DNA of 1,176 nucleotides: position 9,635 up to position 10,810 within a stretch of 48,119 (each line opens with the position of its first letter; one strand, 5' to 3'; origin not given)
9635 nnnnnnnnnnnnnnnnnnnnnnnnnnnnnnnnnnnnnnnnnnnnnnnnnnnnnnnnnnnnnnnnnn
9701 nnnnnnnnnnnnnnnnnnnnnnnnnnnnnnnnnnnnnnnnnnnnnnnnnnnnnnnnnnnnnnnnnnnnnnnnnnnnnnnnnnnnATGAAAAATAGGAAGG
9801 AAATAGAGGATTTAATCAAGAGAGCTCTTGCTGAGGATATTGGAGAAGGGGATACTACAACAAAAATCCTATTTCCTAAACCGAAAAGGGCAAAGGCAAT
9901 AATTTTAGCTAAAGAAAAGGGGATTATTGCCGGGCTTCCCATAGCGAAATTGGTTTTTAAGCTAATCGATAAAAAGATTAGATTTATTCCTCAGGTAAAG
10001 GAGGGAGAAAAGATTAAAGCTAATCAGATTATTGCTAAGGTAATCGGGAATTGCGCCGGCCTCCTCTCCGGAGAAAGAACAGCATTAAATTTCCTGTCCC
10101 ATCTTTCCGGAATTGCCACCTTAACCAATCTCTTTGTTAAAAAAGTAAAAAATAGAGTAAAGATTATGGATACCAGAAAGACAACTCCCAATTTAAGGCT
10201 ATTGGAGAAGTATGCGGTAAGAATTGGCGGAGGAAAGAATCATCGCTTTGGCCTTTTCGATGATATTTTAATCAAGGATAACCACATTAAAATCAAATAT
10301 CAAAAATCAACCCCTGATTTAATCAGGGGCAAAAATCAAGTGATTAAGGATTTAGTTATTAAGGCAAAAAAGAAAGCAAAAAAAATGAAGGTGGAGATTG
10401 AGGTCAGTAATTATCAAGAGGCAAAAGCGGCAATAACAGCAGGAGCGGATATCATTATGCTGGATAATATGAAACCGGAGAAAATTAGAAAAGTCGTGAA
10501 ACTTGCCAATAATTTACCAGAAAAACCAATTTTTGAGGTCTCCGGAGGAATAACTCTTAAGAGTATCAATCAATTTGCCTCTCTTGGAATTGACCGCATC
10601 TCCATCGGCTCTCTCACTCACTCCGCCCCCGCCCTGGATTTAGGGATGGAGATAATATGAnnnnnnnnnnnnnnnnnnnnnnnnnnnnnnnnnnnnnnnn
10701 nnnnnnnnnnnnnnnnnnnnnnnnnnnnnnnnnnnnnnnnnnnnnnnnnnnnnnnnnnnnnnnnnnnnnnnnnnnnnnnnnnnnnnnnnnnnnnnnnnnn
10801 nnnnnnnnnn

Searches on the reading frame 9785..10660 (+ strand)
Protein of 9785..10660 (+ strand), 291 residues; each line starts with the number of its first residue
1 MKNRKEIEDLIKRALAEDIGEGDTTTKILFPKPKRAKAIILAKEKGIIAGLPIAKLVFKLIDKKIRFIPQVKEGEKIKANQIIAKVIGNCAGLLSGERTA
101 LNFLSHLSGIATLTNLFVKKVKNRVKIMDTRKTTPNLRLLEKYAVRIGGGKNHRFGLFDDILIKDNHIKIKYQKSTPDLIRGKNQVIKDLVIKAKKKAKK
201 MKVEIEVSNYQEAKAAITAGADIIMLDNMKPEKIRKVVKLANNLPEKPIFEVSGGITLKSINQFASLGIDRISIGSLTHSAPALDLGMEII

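Call 49: find_homologous_proteins(query=window:9785-10660:+, max_evalue=1e-30)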
Query window:9785-10660:+ (291 aa): 7996 proteins with E <= 1e-30 among 8000 candidates; the best 120 are listed.
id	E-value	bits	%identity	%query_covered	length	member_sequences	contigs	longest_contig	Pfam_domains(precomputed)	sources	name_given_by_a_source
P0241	1.2e-177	607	100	100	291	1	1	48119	PF02749.23,PF01729.26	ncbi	-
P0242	3.3e-136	471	74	100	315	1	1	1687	PF02749.23,PF01729.26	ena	-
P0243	2.1e-132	458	75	100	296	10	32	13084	PF02749.23,PF01729.26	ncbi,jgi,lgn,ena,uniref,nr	ncbi:MAG: nicotinate-nucleotide diphosphorylase (carboxylating) [bacterium (Candidatus Ratteibacteri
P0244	5.2e-131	454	79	99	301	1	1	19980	PF02749.23,PF01729.26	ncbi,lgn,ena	-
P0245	1.6e-129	449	78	100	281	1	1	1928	PF02749.23,PF01729.26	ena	-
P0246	1.5e-127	442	74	99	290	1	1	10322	PF02749.23,PF01729.26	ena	-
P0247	4.0e-127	441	73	100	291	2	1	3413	PF02749.23,PF01729.26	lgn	-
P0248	3.0e-126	438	73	99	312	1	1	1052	PF02749.23,PF01729.26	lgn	-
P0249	7.4e-126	437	73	100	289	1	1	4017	PF02749.23,PF01729.26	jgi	-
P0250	1.1e-125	436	73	100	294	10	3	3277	PF02749.23,PF01729.26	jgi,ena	-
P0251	1.5e-124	433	72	100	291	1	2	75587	PF02749.23,PF01729.26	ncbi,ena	-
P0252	2.7e-124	432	73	100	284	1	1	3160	PF02749.23,PF01729.26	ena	-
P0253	6.9e-122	424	72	100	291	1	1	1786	PF02749.23,PF01729.26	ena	-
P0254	2.2e-121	422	70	100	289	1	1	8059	PF02749.23,PF01729.26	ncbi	-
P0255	1.9e-118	413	70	97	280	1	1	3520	PF02749.23,PF01729.26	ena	-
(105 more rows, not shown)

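Call 52: find_encoding_contigs(protein=P0241, flank=2000, max_places=3)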
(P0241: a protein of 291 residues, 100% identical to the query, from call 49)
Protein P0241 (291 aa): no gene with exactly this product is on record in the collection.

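Call 53: find_encoding_contigs(protein=P0244, flank=3000, max_places=2)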
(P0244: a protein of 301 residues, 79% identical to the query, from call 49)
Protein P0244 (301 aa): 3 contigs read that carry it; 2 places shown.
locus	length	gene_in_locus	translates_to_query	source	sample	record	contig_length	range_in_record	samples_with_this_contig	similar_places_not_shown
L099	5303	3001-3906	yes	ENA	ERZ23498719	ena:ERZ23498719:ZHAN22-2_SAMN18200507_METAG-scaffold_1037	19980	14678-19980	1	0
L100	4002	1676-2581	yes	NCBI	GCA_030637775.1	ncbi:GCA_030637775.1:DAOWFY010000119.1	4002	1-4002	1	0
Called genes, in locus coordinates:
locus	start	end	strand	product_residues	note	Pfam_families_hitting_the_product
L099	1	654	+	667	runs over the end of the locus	PF00270:DEAD (faint), PF04851:ResIII, PF17757:UvrB_inter, PF27431:UvrB_3rd, PF00271:Helicase_C, PF12344:UvrB, PF02151:UVR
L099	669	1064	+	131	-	-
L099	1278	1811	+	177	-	PF01047:MarR (weak), PF12802:MarR_2 (weak), PF13412:HTH_24 (faint), PF01978:TrmB (faint), PF22600:MTPAP-like_central (weak), PF01909:NTP_transf_2, PF18765:Polbeta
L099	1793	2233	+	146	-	PF05168:HEPN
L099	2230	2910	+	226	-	PF07894:SACK1, PF13091:PLDc_2, PF02805:Ada_Zn_binding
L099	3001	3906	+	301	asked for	PF02749:QRPTase_N, PF01729:QRPTase_C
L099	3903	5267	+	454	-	PF13525:YfiO (faint), PF00515:TPR_1 (faint), PF07719:TPR_2 (faint), PF13174:TPR_6 (faint), PF13176:TPR_7 (faint), PF13181:TPR_8 (faint), PF13424:TPR_12 (faint), PF06452:CBM9_1, +2 more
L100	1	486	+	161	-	?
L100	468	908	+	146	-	PF05168:HEPN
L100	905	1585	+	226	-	PF07894:SACK1, PF13091:PLDc_2, PF02805:Ada_Zn_binding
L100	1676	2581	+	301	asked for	PF02749:QRPTase_N, PF01729:QRPTase_C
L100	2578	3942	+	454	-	PF13525:YfiO (faint), PF00515:TPR_1 (faint), PF07719:TPR_2 (faint), PF13174:TPR_6 (faint), PF13176:TPR_7 (faint), PF13181:TPR_8 (faint), PF13424:TPR_12 (faint), PF06452:CBM9_1, +2 more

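Call 80: list_cluster_members(proteins=[P0241, P0121])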
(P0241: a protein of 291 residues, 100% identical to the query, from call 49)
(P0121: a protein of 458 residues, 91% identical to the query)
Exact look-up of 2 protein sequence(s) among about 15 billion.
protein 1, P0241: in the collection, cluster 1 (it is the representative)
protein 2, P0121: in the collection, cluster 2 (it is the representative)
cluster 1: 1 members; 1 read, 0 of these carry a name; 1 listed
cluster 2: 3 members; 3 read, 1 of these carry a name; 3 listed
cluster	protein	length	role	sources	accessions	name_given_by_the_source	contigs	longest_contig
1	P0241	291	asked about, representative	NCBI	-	-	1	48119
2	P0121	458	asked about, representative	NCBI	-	-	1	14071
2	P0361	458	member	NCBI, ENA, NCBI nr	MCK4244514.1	MAG: replicative DNA helicase [Candidatus Omnitrophica bacterium] | replicative DNA helicase [Candidatus Omnitrophota bacterium]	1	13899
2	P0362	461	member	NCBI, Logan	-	-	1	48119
